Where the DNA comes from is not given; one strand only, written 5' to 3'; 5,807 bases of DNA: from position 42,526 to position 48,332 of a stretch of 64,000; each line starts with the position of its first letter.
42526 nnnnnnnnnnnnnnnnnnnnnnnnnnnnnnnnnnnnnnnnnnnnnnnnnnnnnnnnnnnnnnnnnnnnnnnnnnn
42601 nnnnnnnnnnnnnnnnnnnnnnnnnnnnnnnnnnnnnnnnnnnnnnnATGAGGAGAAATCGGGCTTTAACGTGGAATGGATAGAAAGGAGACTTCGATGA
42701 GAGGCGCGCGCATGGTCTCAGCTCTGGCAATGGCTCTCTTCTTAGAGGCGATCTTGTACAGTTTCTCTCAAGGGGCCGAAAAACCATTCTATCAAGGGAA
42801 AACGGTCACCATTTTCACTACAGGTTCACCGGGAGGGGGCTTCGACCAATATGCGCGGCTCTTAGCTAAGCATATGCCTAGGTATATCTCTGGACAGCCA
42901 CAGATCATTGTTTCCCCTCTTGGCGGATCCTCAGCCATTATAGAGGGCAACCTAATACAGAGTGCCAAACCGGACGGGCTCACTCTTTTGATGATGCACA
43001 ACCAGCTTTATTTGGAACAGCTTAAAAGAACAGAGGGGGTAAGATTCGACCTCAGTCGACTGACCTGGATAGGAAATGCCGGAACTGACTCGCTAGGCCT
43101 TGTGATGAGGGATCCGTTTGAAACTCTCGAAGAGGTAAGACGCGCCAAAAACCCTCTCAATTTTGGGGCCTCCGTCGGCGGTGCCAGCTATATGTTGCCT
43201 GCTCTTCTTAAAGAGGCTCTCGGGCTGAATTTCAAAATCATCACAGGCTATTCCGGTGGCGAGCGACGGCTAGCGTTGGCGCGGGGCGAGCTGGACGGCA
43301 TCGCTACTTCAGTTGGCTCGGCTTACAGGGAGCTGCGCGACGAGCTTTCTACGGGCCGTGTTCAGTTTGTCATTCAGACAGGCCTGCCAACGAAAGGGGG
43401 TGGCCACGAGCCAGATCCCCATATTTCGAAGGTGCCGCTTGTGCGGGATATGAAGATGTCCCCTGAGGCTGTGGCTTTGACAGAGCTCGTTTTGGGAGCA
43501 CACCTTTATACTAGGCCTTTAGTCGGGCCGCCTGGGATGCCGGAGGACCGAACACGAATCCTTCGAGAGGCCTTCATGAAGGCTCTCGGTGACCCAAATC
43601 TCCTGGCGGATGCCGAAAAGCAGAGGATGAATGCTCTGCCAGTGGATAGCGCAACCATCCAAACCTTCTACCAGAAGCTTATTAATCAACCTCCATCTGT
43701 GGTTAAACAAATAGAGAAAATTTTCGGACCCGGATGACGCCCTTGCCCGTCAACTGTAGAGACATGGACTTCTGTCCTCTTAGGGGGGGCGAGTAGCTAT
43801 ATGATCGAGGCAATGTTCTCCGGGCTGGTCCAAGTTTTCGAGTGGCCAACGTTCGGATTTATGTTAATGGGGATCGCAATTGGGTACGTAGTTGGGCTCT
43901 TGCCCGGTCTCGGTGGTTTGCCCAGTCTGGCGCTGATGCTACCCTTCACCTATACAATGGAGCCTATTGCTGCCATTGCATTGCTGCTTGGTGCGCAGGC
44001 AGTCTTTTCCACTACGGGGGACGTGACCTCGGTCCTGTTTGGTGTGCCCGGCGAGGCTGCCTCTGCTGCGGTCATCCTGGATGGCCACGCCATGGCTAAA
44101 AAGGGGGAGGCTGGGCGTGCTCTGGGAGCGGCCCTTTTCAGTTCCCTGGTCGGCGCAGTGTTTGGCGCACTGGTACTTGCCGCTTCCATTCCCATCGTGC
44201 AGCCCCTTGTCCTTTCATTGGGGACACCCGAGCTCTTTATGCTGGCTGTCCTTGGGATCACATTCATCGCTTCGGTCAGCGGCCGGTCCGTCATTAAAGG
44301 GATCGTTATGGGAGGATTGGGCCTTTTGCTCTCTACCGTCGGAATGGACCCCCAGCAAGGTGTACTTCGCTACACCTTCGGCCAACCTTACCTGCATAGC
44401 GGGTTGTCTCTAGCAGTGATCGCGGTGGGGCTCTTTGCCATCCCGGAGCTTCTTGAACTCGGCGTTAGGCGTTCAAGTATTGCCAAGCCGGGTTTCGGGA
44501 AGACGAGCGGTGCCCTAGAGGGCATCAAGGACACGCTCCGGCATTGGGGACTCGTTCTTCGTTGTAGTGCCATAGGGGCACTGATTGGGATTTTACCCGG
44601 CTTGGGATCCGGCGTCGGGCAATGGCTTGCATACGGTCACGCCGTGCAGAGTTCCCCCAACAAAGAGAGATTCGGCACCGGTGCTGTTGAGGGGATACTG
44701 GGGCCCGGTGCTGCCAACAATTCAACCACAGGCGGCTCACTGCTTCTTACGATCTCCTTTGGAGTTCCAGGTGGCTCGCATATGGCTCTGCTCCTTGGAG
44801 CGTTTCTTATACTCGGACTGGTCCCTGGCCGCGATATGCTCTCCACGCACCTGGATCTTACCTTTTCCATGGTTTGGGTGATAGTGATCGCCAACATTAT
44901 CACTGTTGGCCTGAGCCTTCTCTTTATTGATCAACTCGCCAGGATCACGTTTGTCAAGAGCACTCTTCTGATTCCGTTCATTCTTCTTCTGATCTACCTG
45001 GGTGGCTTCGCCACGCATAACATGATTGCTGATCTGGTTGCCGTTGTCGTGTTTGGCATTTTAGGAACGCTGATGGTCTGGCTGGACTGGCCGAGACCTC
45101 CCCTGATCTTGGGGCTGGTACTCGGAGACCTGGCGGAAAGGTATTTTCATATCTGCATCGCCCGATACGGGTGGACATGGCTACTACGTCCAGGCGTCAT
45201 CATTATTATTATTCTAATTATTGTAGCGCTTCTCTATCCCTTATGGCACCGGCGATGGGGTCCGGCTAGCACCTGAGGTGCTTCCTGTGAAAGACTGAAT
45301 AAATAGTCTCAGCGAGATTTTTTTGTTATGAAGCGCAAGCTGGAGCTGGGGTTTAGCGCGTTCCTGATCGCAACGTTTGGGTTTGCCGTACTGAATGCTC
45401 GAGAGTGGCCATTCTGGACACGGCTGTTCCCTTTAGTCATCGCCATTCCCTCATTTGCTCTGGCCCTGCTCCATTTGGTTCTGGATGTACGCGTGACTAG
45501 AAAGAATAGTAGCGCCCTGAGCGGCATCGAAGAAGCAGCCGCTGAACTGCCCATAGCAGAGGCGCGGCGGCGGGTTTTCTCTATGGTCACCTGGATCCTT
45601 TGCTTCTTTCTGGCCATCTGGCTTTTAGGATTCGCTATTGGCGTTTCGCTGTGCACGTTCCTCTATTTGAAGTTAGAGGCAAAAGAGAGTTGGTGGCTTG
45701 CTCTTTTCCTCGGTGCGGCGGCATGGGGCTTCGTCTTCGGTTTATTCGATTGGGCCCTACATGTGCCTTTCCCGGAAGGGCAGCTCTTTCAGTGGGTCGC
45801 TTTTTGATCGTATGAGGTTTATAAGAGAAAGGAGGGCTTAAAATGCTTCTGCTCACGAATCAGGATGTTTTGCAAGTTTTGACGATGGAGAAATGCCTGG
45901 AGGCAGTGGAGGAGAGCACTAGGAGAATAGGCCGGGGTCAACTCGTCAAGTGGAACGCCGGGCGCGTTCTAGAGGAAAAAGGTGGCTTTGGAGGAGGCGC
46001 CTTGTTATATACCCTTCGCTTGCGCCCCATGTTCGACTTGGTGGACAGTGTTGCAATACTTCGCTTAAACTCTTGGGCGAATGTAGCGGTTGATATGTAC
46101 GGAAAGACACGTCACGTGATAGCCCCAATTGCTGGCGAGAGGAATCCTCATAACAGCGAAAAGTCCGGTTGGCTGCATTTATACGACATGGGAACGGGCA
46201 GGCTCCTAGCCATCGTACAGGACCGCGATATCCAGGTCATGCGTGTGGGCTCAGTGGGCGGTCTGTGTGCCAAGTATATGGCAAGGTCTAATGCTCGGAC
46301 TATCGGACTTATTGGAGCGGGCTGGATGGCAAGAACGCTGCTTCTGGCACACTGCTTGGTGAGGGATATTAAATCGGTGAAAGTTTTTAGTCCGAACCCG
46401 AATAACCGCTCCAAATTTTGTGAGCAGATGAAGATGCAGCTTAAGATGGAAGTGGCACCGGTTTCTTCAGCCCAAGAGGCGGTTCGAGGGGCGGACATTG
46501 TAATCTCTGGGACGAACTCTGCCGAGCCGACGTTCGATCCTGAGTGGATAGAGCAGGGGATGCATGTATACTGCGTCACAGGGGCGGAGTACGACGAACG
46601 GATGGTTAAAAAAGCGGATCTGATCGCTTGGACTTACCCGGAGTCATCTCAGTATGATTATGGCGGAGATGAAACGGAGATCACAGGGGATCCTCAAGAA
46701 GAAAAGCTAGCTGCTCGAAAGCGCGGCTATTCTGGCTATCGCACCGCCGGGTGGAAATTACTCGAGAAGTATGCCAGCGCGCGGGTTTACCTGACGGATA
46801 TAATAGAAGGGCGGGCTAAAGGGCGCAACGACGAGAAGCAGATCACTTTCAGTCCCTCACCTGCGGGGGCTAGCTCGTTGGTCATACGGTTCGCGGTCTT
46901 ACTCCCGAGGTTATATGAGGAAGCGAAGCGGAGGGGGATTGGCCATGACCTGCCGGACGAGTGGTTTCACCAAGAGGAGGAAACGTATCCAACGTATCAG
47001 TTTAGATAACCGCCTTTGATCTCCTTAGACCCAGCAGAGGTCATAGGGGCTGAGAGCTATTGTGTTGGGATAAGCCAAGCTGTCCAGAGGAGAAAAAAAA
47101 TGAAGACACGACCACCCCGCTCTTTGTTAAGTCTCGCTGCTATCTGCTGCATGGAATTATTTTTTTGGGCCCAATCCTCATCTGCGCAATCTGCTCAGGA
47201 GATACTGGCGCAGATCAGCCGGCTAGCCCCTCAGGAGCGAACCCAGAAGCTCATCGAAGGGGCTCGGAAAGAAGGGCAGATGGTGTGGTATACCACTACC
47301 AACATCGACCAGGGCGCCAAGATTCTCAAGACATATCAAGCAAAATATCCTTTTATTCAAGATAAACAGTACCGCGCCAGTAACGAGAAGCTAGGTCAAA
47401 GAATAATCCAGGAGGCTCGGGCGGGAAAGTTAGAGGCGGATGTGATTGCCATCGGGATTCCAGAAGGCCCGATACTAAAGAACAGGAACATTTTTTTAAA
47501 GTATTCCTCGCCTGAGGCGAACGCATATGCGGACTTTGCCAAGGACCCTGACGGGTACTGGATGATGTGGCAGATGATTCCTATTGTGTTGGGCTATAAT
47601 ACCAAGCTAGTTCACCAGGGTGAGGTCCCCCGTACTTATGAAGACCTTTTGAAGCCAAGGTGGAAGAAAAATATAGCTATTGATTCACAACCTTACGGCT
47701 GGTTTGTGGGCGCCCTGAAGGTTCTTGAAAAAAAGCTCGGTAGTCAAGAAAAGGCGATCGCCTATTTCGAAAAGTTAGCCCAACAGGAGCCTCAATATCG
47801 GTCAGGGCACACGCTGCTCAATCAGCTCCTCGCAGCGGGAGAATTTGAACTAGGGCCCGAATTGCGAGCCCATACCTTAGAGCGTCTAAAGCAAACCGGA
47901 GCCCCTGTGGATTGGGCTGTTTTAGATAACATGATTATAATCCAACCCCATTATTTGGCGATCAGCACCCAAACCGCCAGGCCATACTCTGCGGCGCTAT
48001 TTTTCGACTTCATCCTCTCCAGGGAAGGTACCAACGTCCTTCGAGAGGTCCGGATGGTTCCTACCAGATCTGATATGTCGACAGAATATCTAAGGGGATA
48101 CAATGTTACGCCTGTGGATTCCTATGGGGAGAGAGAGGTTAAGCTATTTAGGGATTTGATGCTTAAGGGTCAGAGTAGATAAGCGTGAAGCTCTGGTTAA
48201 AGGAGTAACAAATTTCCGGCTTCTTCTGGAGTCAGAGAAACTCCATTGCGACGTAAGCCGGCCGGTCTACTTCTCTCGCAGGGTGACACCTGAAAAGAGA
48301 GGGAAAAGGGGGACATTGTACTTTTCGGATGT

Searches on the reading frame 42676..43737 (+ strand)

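Call 54: search_protein_families(library=pfam, proteins=[window:42676-43737:+], max_evalue=0.0001)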
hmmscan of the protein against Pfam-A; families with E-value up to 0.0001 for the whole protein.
window:42676-43737:+ (353 aa): 1 family
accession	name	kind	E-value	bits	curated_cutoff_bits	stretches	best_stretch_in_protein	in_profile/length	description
PF03401.19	TctC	-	4.4e-10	40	27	1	60-211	2-158/274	Tripartite tricarboxylate transporter family receptor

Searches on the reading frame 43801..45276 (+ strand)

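Call 54: search_protein_families(library=pfam, proteins=[window:43801-45276:+], max_evalue=0.0001)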
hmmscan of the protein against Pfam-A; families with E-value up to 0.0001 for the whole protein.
window:43801-45276:+ (491 aa): 1 family
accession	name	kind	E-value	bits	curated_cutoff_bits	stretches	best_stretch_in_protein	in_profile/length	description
PF01970.21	TctA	-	5.9e-120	401.2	28.9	1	19-437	2-423/423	Tripartite tricarboxylate transporter TctA family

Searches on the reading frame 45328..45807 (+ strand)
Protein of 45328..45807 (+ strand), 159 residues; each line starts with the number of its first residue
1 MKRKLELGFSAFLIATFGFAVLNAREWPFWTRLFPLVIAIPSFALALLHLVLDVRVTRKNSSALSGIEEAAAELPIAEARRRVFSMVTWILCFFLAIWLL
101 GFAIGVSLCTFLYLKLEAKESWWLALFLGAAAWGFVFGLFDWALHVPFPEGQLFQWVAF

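Call 78: search_protein_families(library=pfam, proteins=[window:45328-45807:+], max_evalue=0.0001)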
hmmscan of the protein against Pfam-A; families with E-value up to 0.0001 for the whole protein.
window:45328-45807:+ (159 aa): 1 family
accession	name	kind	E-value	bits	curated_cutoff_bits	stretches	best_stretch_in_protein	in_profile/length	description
PF07331.16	TctB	-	7.3e-11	42.8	29.1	1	10-149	4-137/137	Tripartite tricarboxylate transporter TctB family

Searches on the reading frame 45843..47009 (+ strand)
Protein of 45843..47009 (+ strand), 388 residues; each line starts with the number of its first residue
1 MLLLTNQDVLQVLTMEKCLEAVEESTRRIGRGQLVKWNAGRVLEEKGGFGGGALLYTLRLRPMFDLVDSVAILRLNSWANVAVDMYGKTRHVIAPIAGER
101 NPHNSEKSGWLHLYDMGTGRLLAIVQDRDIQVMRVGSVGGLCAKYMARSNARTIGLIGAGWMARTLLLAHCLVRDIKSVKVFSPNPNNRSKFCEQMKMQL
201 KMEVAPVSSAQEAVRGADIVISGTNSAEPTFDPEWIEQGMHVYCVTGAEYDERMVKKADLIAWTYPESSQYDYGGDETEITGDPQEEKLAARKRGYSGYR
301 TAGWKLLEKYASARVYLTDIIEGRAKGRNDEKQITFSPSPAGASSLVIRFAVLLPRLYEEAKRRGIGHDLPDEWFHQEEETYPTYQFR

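Call 78: search_protein_families(library=pfam, proteins=[window:45843-47009:+], max_evalue=0.0001)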
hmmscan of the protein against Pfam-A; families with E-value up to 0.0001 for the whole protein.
window:45843-47009:+ (388 aa): 3 families
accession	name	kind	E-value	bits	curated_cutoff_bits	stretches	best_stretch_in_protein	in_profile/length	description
PF02423.21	OCD_Mu_crystall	-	7.3e-35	120.9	24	1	112-336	90-289/314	Ornithine cyclodeaminase/mu-crystallin family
PF01488.26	Shikimate_DH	-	1.5e-09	38.4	24.3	1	145-240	6-99/138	Shikimate / quinate 5-dehydrogenase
PF03807.23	F420_oxidored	-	3.2e-05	24.9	21.6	1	153-221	1-64/94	NADP oxidoreductase coenzyme F420-dependent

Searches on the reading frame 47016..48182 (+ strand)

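Call 78: search_protein_families(library=pfam, proteins=[window:47016-48182:+], max_evalue=0.0001)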
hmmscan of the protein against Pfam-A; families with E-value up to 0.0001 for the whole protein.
window:47016-48182:+ (388 aa): 2 families
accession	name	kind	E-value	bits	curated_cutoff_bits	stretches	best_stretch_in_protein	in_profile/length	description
PF13343.11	SBP_bac_6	-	7.1e-21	75.2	24.6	1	155-350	25-219/245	Bacterial extracellular solute-binding protein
PF01547.30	SBP_bac_1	-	1.7e-05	25.4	26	1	120-338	30-305/307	Bacterial extracellular solute-binding protein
